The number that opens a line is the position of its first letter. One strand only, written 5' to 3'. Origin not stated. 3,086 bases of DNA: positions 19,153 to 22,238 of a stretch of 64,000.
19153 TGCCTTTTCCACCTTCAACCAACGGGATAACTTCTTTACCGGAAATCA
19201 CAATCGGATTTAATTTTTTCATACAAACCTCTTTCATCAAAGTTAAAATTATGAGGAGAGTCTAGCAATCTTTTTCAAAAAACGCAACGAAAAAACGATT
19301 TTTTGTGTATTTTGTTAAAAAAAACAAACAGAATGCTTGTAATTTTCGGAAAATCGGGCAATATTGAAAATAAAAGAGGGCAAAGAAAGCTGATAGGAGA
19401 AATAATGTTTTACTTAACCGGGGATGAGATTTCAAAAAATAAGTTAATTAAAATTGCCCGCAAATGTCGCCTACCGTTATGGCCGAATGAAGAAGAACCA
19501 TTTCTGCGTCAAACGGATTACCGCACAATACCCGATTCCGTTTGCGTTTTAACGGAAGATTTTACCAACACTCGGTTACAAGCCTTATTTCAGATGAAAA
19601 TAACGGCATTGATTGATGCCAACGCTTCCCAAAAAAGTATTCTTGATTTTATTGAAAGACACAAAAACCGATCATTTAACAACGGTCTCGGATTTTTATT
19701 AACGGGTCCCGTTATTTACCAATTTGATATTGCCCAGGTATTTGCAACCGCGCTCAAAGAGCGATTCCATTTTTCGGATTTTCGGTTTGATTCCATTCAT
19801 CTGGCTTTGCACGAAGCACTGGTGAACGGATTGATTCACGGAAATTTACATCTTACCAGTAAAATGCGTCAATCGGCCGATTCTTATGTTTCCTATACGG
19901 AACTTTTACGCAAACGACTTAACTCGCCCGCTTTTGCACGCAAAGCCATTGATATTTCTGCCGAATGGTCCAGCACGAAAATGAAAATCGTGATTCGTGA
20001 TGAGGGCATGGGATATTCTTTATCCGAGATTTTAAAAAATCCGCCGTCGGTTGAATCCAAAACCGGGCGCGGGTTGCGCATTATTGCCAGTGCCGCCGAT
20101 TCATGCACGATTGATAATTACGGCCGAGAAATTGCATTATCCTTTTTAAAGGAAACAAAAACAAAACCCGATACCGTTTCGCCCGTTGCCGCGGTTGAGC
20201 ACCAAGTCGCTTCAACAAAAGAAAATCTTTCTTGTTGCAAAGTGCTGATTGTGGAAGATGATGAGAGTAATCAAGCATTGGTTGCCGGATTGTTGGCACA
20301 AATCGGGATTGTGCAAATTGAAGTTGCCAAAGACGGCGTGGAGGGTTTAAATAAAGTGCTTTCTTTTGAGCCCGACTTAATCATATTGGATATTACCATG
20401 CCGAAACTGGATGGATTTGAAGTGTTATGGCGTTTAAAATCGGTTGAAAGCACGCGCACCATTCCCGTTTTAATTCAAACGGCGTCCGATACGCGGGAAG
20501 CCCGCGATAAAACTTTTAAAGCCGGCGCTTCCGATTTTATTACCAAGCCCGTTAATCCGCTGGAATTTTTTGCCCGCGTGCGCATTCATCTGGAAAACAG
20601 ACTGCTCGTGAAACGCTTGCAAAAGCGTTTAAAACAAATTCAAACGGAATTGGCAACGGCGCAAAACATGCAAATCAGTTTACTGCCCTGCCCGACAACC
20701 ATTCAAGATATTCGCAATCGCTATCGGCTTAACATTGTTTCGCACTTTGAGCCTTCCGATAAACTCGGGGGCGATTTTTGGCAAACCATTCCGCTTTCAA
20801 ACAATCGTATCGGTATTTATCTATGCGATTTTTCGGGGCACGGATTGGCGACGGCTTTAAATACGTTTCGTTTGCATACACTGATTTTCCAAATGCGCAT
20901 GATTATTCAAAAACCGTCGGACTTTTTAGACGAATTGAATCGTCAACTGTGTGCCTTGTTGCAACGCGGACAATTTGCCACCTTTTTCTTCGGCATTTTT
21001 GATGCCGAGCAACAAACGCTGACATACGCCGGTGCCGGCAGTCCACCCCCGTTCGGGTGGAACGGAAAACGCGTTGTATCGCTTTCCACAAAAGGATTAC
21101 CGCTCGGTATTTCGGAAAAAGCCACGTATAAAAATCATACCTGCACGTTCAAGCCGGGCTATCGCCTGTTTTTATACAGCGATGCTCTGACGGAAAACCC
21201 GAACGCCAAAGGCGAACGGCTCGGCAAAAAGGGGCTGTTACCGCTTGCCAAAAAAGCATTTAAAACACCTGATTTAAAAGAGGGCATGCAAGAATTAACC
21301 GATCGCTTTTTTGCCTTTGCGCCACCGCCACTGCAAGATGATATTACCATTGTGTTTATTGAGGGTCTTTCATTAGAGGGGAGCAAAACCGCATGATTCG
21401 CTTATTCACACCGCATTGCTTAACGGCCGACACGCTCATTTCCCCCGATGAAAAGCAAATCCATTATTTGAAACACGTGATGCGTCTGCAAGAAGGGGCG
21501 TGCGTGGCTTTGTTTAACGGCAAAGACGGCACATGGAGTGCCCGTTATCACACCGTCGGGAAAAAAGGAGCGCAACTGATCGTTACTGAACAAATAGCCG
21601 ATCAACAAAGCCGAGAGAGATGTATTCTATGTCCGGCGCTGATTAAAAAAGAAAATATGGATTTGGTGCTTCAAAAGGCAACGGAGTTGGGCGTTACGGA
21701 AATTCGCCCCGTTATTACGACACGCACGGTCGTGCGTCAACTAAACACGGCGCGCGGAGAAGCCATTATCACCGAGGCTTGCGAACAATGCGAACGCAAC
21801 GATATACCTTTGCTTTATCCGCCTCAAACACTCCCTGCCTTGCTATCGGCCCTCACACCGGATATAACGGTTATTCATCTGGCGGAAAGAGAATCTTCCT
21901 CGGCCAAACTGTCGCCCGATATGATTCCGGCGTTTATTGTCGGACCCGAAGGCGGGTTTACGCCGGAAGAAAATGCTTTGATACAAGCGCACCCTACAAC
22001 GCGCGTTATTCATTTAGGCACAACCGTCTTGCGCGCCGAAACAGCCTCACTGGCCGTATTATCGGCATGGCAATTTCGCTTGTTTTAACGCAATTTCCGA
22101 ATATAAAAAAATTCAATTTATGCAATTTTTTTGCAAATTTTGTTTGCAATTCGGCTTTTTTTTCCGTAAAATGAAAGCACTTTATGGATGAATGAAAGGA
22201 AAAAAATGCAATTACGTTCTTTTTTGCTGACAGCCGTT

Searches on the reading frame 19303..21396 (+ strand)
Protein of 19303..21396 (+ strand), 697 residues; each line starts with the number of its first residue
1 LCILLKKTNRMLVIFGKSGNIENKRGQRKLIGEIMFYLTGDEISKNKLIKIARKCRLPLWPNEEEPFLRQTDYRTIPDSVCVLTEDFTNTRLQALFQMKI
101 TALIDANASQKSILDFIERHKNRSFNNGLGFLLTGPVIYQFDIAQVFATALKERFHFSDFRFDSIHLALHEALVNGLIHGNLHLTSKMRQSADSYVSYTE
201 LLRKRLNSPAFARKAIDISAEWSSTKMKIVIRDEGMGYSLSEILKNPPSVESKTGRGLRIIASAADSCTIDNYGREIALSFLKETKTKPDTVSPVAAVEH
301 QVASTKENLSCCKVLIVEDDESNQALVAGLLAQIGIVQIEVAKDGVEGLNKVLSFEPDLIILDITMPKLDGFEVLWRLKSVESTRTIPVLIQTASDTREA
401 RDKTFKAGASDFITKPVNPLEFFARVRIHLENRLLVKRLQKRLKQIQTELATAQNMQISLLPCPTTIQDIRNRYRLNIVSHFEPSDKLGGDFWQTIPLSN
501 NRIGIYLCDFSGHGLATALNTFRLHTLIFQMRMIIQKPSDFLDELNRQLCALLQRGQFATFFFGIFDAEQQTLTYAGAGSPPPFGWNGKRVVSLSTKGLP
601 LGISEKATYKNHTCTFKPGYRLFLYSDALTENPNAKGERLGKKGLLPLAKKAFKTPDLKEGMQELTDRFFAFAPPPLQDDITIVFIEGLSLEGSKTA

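Call 82: search_protein_families(library=pfam, proteins=[window:19303-21396:+], max_evalue=1e-8)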
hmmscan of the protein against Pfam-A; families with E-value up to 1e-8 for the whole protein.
window:19303-21396:+ (697 aa): 3 families
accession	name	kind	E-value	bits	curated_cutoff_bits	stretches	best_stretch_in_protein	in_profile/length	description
PF07228.17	SpoIIE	-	4.1e-39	134.9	25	1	500-686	2-189/192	Stage II sporulation protein E (SpoIIE)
PF00072.30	Response_reg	-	2.3e-24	86.2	30.2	1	314-426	1-110/111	Response regulator receiver domain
PF13581.12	HATPase_c_2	-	1e-10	42.1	27.4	1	145-280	12-126/127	Histidine kinase-like ATPase domain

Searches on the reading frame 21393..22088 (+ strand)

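Call 82: search_protein_families(library=pfam, proteins=[window:21393-22088:+], max_evalue=1e-8)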
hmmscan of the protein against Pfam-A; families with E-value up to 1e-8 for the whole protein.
window:21393-22088:+ (231 aa): 2 families
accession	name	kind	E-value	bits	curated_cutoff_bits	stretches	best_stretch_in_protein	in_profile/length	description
PF04452.19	Methyltrans_RNA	-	1.4e-37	129.2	23.9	1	76-227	6-165/165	RNA methyltransferase domain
PF20260.4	PUA_4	-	2.5e-12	47.1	23.9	1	19-64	2-47/48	RNA methyltransferase PUA domain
